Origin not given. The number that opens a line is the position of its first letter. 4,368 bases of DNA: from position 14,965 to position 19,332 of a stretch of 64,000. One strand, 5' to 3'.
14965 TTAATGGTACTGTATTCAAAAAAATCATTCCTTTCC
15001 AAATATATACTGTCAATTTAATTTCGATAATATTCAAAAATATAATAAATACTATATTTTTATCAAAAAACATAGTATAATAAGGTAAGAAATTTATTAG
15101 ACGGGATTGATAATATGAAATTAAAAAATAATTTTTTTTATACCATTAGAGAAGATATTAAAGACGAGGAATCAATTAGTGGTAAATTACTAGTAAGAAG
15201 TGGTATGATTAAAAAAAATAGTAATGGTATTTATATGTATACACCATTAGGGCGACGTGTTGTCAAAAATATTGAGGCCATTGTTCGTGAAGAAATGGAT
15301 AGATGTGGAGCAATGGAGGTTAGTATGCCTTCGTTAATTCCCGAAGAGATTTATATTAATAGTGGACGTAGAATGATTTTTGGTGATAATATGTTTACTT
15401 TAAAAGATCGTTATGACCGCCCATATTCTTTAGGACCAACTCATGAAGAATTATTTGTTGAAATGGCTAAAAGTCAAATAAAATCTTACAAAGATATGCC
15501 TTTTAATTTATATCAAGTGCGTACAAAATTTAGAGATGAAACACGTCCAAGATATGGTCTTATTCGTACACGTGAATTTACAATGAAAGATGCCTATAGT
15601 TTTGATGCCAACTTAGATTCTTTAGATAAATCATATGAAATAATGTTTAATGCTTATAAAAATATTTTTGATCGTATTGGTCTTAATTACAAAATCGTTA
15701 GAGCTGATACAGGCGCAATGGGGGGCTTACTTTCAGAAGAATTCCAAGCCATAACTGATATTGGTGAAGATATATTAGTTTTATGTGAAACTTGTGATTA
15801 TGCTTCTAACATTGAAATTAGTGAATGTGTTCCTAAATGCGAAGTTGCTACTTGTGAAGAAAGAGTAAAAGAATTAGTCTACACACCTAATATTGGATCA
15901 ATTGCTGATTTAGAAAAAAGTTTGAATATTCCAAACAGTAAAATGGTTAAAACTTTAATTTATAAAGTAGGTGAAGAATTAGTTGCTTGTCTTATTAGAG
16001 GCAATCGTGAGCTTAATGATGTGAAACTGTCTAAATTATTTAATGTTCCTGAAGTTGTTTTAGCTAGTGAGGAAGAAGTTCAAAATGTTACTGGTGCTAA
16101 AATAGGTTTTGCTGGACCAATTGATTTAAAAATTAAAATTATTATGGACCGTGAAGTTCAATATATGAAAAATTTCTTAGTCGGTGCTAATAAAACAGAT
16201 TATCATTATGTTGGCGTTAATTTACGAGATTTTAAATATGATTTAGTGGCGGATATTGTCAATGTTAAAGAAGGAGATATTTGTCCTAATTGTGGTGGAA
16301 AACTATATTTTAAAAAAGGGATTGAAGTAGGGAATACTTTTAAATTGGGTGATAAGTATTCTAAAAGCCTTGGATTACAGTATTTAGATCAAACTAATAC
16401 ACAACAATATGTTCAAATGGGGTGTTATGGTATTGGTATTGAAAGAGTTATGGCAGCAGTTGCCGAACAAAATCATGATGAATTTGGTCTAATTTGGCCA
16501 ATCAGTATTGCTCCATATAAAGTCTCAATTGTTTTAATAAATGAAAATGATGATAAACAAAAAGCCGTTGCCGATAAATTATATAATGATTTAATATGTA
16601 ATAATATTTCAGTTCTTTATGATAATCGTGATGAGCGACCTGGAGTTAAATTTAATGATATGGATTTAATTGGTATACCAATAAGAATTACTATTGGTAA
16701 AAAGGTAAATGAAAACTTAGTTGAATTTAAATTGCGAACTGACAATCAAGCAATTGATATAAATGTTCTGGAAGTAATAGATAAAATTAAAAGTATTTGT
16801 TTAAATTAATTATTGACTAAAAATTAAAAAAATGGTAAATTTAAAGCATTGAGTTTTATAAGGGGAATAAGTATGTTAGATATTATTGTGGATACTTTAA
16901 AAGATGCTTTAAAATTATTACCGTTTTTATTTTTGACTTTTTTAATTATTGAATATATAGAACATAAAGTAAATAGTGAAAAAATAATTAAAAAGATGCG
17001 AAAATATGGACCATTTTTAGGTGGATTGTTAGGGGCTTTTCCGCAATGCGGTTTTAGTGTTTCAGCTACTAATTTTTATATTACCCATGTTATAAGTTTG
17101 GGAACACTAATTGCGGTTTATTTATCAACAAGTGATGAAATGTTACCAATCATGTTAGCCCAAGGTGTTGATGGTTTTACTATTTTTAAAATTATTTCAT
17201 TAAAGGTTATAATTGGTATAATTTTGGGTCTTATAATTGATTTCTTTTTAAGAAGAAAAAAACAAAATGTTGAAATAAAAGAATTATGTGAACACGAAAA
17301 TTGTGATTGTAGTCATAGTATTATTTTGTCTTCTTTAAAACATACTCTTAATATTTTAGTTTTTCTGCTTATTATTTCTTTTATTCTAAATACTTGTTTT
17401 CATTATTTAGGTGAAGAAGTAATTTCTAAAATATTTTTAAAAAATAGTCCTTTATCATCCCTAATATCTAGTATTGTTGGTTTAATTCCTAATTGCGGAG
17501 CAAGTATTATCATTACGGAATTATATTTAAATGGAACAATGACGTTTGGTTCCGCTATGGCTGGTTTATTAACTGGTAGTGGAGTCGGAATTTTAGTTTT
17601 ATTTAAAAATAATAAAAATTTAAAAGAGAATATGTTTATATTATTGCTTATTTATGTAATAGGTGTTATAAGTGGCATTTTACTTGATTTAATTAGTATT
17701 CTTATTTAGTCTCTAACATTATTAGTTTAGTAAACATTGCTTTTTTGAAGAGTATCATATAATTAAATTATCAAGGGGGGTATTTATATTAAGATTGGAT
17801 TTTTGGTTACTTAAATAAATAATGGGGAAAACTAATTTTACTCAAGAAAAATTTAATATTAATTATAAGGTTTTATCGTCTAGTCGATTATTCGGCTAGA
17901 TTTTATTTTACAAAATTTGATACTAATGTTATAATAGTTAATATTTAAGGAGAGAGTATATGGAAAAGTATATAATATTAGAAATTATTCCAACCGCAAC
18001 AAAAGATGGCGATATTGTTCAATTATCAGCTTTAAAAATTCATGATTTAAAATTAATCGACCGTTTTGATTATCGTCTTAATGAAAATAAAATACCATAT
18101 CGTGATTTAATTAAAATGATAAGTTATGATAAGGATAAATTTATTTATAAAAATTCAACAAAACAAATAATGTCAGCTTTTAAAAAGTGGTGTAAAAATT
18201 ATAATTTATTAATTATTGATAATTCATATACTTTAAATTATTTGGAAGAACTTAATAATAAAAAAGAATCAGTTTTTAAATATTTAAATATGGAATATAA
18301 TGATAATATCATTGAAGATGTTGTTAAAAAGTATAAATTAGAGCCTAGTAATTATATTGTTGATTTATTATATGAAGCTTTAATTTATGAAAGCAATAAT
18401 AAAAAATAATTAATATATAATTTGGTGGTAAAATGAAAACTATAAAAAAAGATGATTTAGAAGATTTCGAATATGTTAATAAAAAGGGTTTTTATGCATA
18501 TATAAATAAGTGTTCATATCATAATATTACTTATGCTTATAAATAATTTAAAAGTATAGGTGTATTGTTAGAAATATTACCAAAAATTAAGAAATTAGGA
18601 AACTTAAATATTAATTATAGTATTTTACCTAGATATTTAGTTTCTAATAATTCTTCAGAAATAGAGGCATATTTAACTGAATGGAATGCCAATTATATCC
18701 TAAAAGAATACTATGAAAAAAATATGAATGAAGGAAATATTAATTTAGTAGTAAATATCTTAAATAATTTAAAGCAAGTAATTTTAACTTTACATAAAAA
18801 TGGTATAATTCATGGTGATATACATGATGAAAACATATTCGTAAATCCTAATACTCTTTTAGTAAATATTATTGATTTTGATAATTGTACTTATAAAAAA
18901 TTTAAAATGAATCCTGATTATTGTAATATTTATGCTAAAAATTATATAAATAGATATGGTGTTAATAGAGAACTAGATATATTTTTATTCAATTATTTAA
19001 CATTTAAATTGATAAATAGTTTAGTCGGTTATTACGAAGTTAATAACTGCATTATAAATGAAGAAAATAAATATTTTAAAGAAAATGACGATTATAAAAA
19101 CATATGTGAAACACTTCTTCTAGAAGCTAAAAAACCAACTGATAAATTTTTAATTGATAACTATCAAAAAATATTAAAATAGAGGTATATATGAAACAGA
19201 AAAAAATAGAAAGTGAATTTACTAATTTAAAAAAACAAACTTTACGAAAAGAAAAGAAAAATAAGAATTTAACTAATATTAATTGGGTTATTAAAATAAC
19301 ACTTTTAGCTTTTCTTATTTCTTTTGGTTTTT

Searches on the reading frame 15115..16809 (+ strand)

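Call 39: search_protein_families(library=pfam, proteins=[window:15115-16809:+], max_evalue=0.00001)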
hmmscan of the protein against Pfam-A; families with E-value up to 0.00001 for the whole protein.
window:15115-16809:+ (564 aa): 3 families
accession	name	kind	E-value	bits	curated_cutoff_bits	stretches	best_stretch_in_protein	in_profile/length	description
PF00587.30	tRNA-synt_2b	-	9.8e-36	123.9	29.3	1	94-453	1-179/179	tRNA synthetase class II core domain (G, H, P, S and T)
PF04073.20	tRNA_edit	-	2.1e-23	83.1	25.5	1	257-369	1-117/123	Aminoacyl-tRNA editing domain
PF03129.25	HGTP_anticodon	-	3.1e-18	66.1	21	1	469-560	1-93/94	Anticodon binding domain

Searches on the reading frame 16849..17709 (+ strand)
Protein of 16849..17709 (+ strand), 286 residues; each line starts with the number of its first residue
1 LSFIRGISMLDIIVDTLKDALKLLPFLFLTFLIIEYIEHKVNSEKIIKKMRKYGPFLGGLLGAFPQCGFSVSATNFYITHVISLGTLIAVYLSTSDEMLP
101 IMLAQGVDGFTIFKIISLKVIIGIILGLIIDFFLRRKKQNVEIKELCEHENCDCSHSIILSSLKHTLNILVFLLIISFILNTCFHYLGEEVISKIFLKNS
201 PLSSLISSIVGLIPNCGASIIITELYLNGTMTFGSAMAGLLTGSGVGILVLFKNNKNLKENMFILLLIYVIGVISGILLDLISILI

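Call 40: search_protein_families(library=pfam, proteins=[window:16849-17709:+], max_evalue=0.00001)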
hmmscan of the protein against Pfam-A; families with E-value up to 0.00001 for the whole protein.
window:16849-17709:+ (286 aa): 2 families
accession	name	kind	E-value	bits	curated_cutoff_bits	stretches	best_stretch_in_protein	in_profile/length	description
PF11449.14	ArsP_2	-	2.2e-27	96.6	32.5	2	10-180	3-176/359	Putative, 10TM heavy-metal exporter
PF03773.19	ArsP_1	-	4.7e-07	29.7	32.3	1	18-271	11-282/294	Predicted permease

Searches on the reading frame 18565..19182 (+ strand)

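Call 40: search_protein_families(library=pfam, proteins=[window:18565-19182:+], max_evalue=0.00001)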
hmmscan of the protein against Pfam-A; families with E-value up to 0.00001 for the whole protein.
window:18565-19182:+ (205 aa): 1 family
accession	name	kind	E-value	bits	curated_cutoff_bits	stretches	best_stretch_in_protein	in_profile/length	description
PF00069.31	Pkinase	-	4.6e-07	29.9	31.7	1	38-110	77-147/263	Protein kinase domain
